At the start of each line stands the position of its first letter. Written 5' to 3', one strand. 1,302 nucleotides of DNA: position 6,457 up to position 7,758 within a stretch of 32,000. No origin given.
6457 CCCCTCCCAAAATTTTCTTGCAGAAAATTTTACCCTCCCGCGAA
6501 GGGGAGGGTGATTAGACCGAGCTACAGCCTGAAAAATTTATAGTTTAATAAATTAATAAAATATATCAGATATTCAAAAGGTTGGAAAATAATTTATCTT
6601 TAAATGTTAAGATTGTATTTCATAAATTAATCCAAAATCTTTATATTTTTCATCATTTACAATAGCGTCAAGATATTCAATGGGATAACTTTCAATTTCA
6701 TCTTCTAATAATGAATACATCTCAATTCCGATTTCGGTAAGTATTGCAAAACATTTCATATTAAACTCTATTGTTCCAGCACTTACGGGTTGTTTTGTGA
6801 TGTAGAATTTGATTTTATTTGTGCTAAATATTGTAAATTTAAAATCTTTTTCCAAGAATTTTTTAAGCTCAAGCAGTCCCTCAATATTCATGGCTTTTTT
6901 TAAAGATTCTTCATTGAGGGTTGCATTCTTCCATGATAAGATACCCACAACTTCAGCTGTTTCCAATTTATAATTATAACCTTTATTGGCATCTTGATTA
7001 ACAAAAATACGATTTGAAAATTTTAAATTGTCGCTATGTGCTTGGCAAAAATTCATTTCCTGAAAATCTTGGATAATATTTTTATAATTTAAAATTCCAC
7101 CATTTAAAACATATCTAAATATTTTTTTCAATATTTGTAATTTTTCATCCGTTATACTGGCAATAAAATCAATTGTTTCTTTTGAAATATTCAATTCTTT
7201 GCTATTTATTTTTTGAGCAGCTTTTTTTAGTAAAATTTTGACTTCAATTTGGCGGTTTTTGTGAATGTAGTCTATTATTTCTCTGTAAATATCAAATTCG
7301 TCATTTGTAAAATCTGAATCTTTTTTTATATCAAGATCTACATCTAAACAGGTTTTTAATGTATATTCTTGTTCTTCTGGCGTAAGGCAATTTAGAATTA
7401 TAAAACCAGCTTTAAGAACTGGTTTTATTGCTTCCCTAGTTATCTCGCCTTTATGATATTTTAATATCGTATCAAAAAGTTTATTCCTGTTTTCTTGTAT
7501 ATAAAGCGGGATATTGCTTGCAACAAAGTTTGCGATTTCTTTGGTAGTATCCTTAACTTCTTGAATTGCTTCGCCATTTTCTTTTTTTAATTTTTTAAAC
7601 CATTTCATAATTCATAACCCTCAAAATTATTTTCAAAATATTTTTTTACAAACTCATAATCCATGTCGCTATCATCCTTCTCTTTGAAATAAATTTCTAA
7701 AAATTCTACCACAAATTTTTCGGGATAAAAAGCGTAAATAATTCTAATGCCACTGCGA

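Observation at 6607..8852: Translationally coupled three-gene cassette: XRE-HTH::Panacea(DUF4065)-like antitoxin gene, RelE/ParE-like toxin gene and an unplaceable 333-aa gene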

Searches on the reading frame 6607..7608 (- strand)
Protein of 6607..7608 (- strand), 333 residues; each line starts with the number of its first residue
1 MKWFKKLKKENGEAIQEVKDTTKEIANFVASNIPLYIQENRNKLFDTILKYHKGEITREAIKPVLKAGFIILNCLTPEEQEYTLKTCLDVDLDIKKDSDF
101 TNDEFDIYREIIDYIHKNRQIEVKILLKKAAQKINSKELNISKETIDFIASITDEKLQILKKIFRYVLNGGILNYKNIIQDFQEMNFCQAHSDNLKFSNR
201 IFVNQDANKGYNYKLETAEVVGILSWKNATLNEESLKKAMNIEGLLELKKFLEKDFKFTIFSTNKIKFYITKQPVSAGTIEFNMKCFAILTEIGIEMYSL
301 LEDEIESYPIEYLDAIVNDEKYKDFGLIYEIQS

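Call 3: search_protein_families(library=pfam, proteins=[window:6607-7608:-], max_evalue=1)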
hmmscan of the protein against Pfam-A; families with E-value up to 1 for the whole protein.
window:6607-7608:- (333 aa): 2 families
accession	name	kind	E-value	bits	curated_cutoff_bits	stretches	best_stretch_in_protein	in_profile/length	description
PF09632.15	Rac1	-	0.0038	16.9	25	1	14-54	237-277/297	Rac1-binding domain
PF19808.4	DUF6291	-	0.019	15.6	27.2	0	39-70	18-48/79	Family of unknown function (DUF6291)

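Call 4: search_protein_families(library=ncbifam, proteins=[window:6607-7608:-], max_evalue=1)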
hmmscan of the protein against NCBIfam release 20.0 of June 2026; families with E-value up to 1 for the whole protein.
window:6607-7608:- (333 aa): 1 family
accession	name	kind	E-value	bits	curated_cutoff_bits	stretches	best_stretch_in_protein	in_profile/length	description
NF009449.0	PRK12807.1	subfamily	0.24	11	347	1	101-159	110-170/287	flagellin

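Call 6: search_protein_families(library=phrogs, proteins=[window:6607-7608:-], max_evalue=1)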
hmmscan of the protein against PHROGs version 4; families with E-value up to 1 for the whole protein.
window:6607-7608:- (333 aa): 0 families

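Call 7: search_protein_families(library=padloc, proteins=[window:6607-7608:-], max_evalue=1)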
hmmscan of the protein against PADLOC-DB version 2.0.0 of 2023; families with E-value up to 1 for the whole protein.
window:6607-7608:- (333 aa): 0 families

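Call 9: find_homologous_proteins(query=window:6607-7608:-, max_evalue=0.001)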
Query window:6607-7608:- (333 aa): 36 proteins with E <= 0.001 among 2570 candidates.
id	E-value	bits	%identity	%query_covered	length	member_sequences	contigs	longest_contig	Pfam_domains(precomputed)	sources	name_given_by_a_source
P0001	4.4e-206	701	96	100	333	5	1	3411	-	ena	-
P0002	1.0e-186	638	89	100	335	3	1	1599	-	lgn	-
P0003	1.7e-184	630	87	100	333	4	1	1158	-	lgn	-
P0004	1.9e-161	555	78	100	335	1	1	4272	-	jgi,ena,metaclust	metaclust:\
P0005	3.5e-160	551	84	94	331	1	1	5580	-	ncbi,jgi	jgi:hypothetical protein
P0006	1.1e-148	513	79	94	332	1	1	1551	-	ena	-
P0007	1.0e-142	493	77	90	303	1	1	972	-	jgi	jgi:hypothetical protein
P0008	7.4e-137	474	91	73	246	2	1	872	-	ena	-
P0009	1.2e-129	450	71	94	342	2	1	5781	-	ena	-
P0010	4.8e-128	445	63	100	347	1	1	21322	-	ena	-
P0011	4.3e-127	442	62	100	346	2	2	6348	-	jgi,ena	jgi:hypothetical protein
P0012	5.6e-119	415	83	70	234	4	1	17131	-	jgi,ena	-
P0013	7.8e-119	415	58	100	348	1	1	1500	-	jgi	-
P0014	7.2e-114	398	59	98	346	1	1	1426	-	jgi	-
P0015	1.6e-107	378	84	63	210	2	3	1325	-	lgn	-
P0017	9.3e-104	365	59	94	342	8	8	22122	-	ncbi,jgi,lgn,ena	jgi:hypothetical protein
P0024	2.3e-98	347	57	93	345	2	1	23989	-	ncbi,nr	ncbi:MAG: hypothetical protein EBT63_02175 [Proteobacteria bacterium]|nr:hypothetical protein [Pseud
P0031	4.3e-70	255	41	94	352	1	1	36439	-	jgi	-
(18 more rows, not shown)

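Call 10: find_encoding_contigs(protein=P0031, flank=6000, max_places=3)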
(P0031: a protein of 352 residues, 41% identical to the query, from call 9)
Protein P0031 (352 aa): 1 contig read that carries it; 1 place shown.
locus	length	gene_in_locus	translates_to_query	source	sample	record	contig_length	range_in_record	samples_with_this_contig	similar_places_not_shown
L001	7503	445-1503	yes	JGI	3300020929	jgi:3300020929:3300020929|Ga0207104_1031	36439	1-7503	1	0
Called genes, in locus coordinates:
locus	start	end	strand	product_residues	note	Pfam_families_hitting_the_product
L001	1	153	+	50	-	?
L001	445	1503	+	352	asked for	-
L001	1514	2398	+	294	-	PF05168:HEPN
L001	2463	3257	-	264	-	PF13085:Fer2_3, PF13183:Fer4_8, PF13237:Fer4_10, PF13534:Fer4_17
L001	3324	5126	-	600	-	PF00890:FAD_binding_2, PF07992:Pyr_redox_2 (faint), PF02910:Succ_DH_flav_C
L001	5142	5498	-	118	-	PF01127:Sdh_cyt, PF05328:CybS (weak)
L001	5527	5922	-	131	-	PF01127:Sdh_cyt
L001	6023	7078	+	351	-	PF00534:Glycos_transf_1, PF13692:Glyco_trans_1_4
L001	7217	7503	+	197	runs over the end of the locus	PF00081:Sod_Fe_N, PF02777:Sod_Fe_C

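Call 11: find_encoding_contigs(protein=P0024, flank=6000, max_places=3)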
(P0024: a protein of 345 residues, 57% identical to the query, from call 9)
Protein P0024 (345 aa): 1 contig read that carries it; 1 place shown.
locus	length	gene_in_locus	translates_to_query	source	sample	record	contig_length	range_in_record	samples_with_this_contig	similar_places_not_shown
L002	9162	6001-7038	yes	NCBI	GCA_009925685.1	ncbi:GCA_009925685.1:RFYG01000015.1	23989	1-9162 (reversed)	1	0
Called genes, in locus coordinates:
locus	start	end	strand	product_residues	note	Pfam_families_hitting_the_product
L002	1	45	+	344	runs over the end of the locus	PF00364:Biotin_lipoyl (faint)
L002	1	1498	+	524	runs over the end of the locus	-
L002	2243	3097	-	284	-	-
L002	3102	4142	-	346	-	PF18928:DUF5677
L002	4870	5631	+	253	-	PF01381:HTH_3, PF13443:HTH_26, PF13274:SocA_Panacea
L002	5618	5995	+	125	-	-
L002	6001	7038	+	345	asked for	-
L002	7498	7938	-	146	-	-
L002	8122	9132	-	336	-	-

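Call 12: find_encoding_contigs(protein=P0010, flank=6000, max_places=3)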
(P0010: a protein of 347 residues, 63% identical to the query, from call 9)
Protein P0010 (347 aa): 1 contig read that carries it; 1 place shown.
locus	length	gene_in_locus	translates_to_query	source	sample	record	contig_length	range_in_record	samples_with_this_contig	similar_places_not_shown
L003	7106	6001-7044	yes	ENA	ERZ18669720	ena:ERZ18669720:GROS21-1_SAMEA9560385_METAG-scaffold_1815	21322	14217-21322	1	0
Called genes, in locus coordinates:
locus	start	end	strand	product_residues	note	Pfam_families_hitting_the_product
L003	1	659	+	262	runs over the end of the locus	PF02548:Pantoate_transf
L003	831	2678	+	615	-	PF00009:GTP_EFTU, PF01926:MMR_HSR1 (weak), PF22042:EF-G_D2, PF03144:GTP_EFTU_D2, PF00679:EFG_C, PF21018:BipA_C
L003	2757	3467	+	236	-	PF01138:RNase_PH, PF03725:RNase_PH_C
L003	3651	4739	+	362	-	PF21016:RlmN_N, PF04055:Radical_SAM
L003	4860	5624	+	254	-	PF01381:HTH_3, PF13443:HTH_26 (weak), PF13274:SocA_Panacea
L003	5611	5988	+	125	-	-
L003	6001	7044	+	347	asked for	-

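Call 16: search_protein_families(library=pfam, alignment_id=A1, max_evalue=1)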
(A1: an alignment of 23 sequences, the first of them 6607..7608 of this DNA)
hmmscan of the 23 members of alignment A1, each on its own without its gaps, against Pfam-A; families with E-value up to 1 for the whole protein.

A. member 1, window:6607-7608:- (333 aa): 2 families
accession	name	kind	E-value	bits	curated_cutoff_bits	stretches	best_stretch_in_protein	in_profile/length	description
PF09632.15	Rac1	-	0.0038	16.9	25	1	14-54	237-277/297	Rac1-binding domain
PF19808.4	DUF6291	-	0.019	15.6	27.2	0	39-70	18-48/79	Family of unknown function (DUF6291)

B. families by the number of members that match (of 23 scanned): 41 families (the first 25 are shown)
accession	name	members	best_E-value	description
PF11338.13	DUF3140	10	0.12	Protein of unknown function (DUF3140)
PF19808.4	DUF6291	4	0.019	Family of unknown function (DUF6291)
PF09385.16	HisK_N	3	0.00078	Histidine kinase N terminal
PF09632.15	Rac1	3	0.0038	Rac1-binding domain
PF13286.11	HD_assoc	2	0.0067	Phosphohydrolase-associated domain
PF14363.11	AAA_assoc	2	0.0096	Domain associated at C-terminal with AAA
PF12939.12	DUF3837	2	0.055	Domain of unknown function (DUF3837)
PF11155.13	DUF2935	2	0.17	Domain of unknown function (DUF2935)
PF18391.7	CHIP_TPR_N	2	0.38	CHIP N-terminal tetratricopeptide repeat domain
PF12931.13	TPR_Sec16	1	0.0008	Sec16 Sec23-binding domain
PF19533.4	Rab3-GAP_cat_C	1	0.003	Rab3 GTPase-activating protein catalytic subunit C-terminal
PF05288.16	Pox_A3L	1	0.01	Poxvirus A3L Protein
PF05190.23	MutS_IV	1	0.014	MutS family domain IV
PF22073.2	Cep192_D4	1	0.015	Cep192 domain 4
PF20442.3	BrxL_N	1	0.015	BREX system Lon protease-like protein BrxL N-terminal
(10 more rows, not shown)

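Call 17: find_related_loci(query=A1, collection=genome_contigs, flank=6000)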
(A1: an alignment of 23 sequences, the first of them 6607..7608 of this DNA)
Query A1 (333 aa) in genome_contigs; peptide patterns used: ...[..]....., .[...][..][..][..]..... (x = any residue, [..] = any of these).
599 stretches matched a pattern (row limit reached: there are more); 2 encode a relative of the query (tblastn E <= 1e-3); 2 distinct loci.
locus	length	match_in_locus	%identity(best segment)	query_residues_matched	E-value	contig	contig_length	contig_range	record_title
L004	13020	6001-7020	51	3-333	2e-103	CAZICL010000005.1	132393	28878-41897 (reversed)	MAG TPA_asm: uncultured Rhizobium sp. isolate SRP062349_co2_99 genome assembly, contig: NODE_75_length_132393_cov_31.949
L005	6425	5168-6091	42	16-327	8e-73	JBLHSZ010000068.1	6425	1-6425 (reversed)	MAG: Rickettsiales bacterium isolate 3300047667_70 Ga0491197_0023266, whole genome shotgun sequence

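Call 20: find_related_loci(query=A1, collection=metagenome_contigs, flank=5000)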
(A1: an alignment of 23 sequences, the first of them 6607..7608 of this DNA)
Query A1 (333 aa) in metagenome_contigs; peptide patterns used: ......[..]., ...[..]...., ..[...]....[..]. (x = any residue, [..] = any of these).
600 stretches matched a pattern (row limit reached: there are more); 3 encode a relative of the query (tblastn E <= 1e-3); 3 distinct loci.
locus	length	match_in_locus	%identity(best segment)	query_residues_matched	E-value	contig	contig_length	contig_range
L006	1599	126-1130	78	1-333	0e+0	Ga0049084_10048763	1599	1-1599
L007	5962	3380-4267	48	4-330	4e-82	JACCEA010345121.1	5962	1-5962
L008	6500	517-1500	41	20-333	8e-78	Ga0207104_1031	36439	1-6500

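Call 21: predict_structure(alignment_id=A1)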
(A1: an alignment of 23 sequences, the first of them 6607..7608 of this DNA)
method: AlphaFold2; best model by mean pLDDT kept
length: 333 residues; sequences in the alignment: 23
mean_pLDDT: 75.9   pTM: 0.70
mean pLDDT of the five models: 75.9, 72.6, 68.5, 45.2, 44.6
residues with pLDDT >= 90: 104; 70-90: 131; 50-70: 36; < 50: 62
segments of 3 or more residues with pLDDT < 50: 1-30, 207-210, 213-233, 242-245
pLDDT, mean of each block of 10 residues (from residue 1): 38 40 44 62 84 88 83 81 90 88 89 86 93 87 92 94 92 90 92 87 65 42 37 48 51 65 84 65 81 94 91 92 86 83
secondary structure, 60 per line:
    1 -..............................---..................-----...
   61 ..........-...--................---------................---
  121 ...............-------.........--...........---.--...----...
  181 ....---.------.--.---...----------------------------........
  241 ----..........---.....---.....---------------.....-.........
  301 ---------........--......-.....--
elements in order: H2-31 H35-52 H58-70 H77-92 H102-117 H121-135 H143-151 H154-164 E171-173 H178-184 E202-204 H233-240 H245-254 E258-262 E266-270 E286-290 H292-300 H310-317 H320-325 E327-331

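Call 23: search_protein_representatives(alignment_id=A1)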
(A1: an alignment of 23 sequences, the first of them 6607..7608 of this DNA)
Query: 23 sequences, 346 profile positions. Proteins with E-value up to 0.001 (for the whole library): 46; up to 1e-10: 32; up to 1e-30: 16. The best 46 are listed.
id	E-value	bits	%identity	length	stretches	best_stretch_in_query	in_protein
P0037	1.0e-151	521.6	-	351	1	2-343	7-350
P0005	1.6e-147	507.8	-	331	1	2-344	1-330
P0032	7.3e-120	416.8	-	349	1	13-342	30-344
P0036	2.2e-71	257.4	-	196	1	6-191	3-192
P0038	6.2e-68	246.0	-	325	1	44-344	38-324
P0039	1.3e-58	215.4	-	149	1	186-344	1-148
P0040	9.4e-49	183.0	-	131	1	2-133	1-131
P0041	2.5e-46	175.0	-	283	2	5-170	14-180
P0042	2.5e-45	171.7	-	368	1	44-340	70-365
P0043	2.3e-40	155.4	-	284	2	6-170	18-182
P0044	1.6e-39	152.6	-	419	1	105-337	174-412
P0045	4.3e-39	151.2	-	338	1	39-343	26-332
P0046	7.5e-36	140.5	-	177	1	172-341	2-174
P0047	1.6e-35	139.5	-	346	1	14-344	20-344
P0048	8.8e-35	137.0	-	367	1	43-342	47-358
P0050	6.5e-27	111.1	-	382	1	135-331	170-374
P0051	4.8e-21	91.8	-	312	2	123-218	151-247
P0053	8.3e-19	84.5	-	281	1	100-343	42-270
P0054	9.0e-18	81.1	-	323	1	64-214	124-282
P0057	1.8e-13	66.9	-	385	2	121-190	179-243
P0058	2.3e-13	66.6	-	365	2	24-216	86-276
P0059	5.1e-13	65.4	-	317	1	66-331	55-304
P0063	2.1e-11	60.1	-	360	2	96-235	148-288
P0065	9.2e-11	58.0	-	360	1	103-264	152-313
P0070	1.3e-06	44.4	-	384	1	119-329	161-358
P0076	6.5e-05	38.8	-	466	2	65-173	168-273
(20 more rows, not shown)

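Call 25: search_protein_families(library=pfam, proteins=[P0042, P0044, P0048, P0050, P0051, P0054, P0057, P0058, P0063, P0076], max_evalue=0.01)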
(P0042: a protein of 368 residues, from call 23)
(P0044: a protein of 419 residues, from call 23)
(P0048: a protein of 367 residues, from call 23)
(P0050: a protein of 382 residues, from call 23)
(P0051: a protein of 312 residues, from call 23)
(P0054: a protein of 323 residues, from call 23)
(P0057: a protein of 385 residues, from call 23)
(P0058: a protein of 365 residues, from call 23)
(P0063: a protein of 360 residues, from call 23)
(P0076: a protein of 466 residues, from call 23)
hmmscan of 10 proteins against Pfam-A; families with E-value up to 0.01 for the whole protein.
P0042 (368 aa): 0 families

P0044 (419 aa): 0 families

P0048 (367 aa): 0 families

P0050 (382 aa): 0 families

P0051 (312 aa): 0 families

P0054 (323 aa): 0 families

P0057 (385 aa): 0 families

P0058 (365 aa): 0 families

P0063 (360 aa): 0 families

P0076 (466 aa): 0 families

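Call 31: fold_search(model_id=the predicted structure, library=pdb)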
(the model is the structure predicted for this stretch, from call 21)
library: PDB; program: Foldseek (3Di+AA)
matches with E <= 10: 105; with E <= 0.001: 0
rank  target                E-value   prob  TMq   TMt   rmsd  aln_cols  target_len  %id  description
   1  5j0p_A                4.5e-01  0.04  0.09  0.09  22.8       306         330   11  Binary complex crystal structure of DNA polymerase Beta with A:C mismatch at the primer terminus (released 2016-10-26)
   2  9qe1_E                5.3e-01  0.03  0.09  0.08  29.7       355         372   12  Neobacillus vireti Wadjet-II JetABC monomer (released 2025-06-25)
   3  6bte_A                1.1e+00  0.02  0.10  0.10  22.2       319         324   10  DNA Polymerase Beta I260Q Binary Complex (released 2018-09-26)
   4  4z6e_A                1.7e+00  0.01  0.08  0.09  20.6       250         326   12  Structure of human DNA polymerase beta 279NA mutant complexed with G in the template base paired with incoming non-hyd (released 2016-04-13)
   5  3uxp_A                1.9e+00  0.01  0.10  0.10  20.4       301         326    9  Co-crystal Structure of Rat DNA polymerase beta Mutator I260Q: Enzyme-DNA-ddTTP (released 2012-12-05)
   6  4ilr                  2.2e+00  0.03  0.11  0.12  20.5       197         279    8  Recognition and Cleavage of a non-structured CRISPR RNA by its Processing Endoribonuclease Cas6 (released 2013-03-20)
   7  1bpy_A                2.5e+00  0.02  0.11  0.11  23.1       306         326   12  HUMAN DNA POLYMERASE BETA COMPLEXED WITH GAPPED DNA AND DDCTP (released 1997-06-16)
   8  2v7s                  2.6e+00  0.02  0.07  0.12  17.9       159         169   11  Crystal structure of the putative lipoprotein LppA from Mycobacterium tuberculosis (released 2008-08-26)
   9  9y1h_A                2.6e+00  0.02  0.10  0.10  22.8       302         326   11  S180R human DNA polymerase beta, Ternary complex dA:dUmpNpp (released 2026-01-28)
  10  3v7j_A                2.7e+00  0.01  0.10  0.10  21.4       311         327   11  Co-crystal structure of Wild Type Rat polymerase beta: Enzyme-DNA binary complex (released 2013-01-16)
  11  6uok_A                2.7e+00  0.01  0.10  0.09  21.0       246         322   10  Y271G DNA polymerase beta substrate complex with templating cytosine and incoming r8-oxo-GTP (released 2020-01-08)
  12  5u2t_A                2.9e+00  0.02  0.10  0.10  22.2       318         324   10  Pre-catalytic ternary complex of Human DNA Polymerase Beta With Gapped DNA substrate incoming (-)FTC-TP and Ca2+. (released 2017-05-24)
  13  6dic_A                2.9e+00  0.01  0.09  0.09  22.8       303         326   11  D276G DNA polymerase beta substrate complex with templating cytosine and incoming Fapy-dGTP analog (released 2019-01-30)
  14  6fes_A                3.0e+00  0.06  0.13  0.12  16.2       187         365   15  Crystal structure of novel repeat protein BRIC2 fused to DARPin D12 (released 2018-09-05)
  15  1zjn_A                3.0e+00  0.02  0.11  0.11  22.8       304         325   10  Human DNA Polymerase beta complexed with DNA containing an A-A mismatched primer terminus with dGTP (released 2005-08-16)
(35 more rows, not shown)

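Call 33: search_solved_structures(query=A1, max_evalue=10, show_alignments=0)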
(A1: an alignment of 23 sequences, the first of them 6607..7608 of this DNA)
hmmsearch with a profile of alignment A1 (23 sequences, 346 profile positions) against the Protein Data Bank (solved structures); distinct sequences matched with E-value up to 10: 8.
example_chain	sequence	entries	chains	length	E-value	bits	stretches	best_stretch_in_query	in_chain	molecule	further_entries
6wqn_K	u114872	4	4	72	0.14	14.7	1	20-81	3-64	50S ribosomal protein L29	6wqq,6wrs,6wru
9fw5_A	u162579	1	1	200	0.25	13.8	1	36-95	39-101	Retroaldolase 17 (RAD17)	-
5ngm_AW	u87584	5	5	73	0.41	13.1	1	22-81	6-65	50S ribosomal protein L29 | Large ribosomal subunit protein uL29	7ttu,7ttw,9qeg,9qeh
5li0_1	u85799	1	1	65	0.45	13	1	23-80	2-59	50S ribosomal protein L29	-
6fxc_AW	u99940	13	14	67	0.47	12.9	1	23-81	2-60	50S ribosomal protein L29 | Large ribosomal subunit protein uL29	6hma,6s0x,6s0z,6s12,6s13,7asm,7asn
5t7v_LB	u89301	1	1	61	0.47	12.9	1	22-79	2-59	50S ribosomal protein L29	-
4wce_V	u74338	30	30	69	0.49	12.9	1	22-81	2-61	50S ribosomal protein L29 | Large ribosomal subunit protein uL29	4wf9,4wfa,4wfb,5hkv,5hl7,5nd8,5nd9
2kj5_A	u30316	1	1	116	1.7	11.1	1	152-177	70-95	Phage integrase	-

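Call 47: fold_search(model_id=the predicted structure, library=viral)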
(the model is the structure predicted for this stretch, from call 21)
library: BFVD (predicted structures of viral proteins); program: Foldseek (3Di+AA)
matches with E <= 10: 128; with E <= 0.001: 0
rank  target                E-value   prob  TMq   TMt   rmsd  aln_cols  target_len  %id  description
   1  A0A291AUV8            3.4e-03  1.00  0.33  0.46  14.9       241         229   11  (no name in the UniProt tables at hand)
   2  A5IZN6                1.1e+00  0.04  0.07  0.16  16.0       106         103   15  Uncharacterized protein [Spodoptera litura granulovirus]
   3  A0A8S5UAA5            1.6e+00  0.01  0.09  0.07  33.1       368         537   10  L SHAPED TAIL FIBER PROTEIN [Myoviridae sp. ctNrE4]
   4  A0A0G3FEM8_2          2.0e+00  0.02  0.14  0.07  26.3       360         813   11  Peptidase C7 domain-containing protein [Sclerotinia sclerotiorum megabirnavirus 1]
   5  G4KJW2                2.1e+00  0.05  0.08  0.21  13.4        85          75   10  (no name in the UniProt tables at hand)
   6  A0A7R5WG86            2.2e+00  0.02  0.10  0.06  24.6       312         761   12  RNA polymerase-associated transcription-specificity factor RAP94 [Diachasmimorpha longicaudata entomopoxvirus]
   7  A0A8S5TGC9            2.3e+00  0.04  0.09  0.15  18.1       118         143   11  Uncharacterized protein [Phage sp. ctL4h4]
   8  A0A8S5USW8            2.3e+00  0.03  0.14  0.15  22.5       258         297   14  Uncharacterized protein [Myoviridae sp. ctijX18]
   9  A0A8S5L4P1            2.5e+00  0.04  0.09  0.11  15.8       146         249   16  Chemotaxis methyl-accepting receptor HlyB-like 4HB MCP domain-containing protein (Fragment) [ssRNA phage SRR5466725_21]
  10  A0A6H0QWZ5            2.8e+00  0.02  0.07  0.16  17.4       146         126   10  (no name in the UniProt tables at hand)
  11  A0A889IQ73            2.8e+00  0.02  0.12  0.14  18.7       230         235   10  (no name in the UniProt tables at hand)
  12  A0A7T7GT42            2.8e+00  0.01  0.10  0.14  20.4       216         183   12  (no name in the UniProt tables at hand)
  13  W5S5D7                3.0e+00  0.04  0.10  0.18  11.7       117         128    8  Uncharacterized protein [Pithovirus sibericum]
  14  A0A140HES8            3.0e+00  0.01  0.09  0.09  18.1       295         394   14  Uncharacterized protein [Boutonnet virus]
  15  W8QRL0                3.3e+00  0.03  0.07  0.15   8.9        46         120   11  Uncharacterized protein [Chloriridovirus anopheles1]
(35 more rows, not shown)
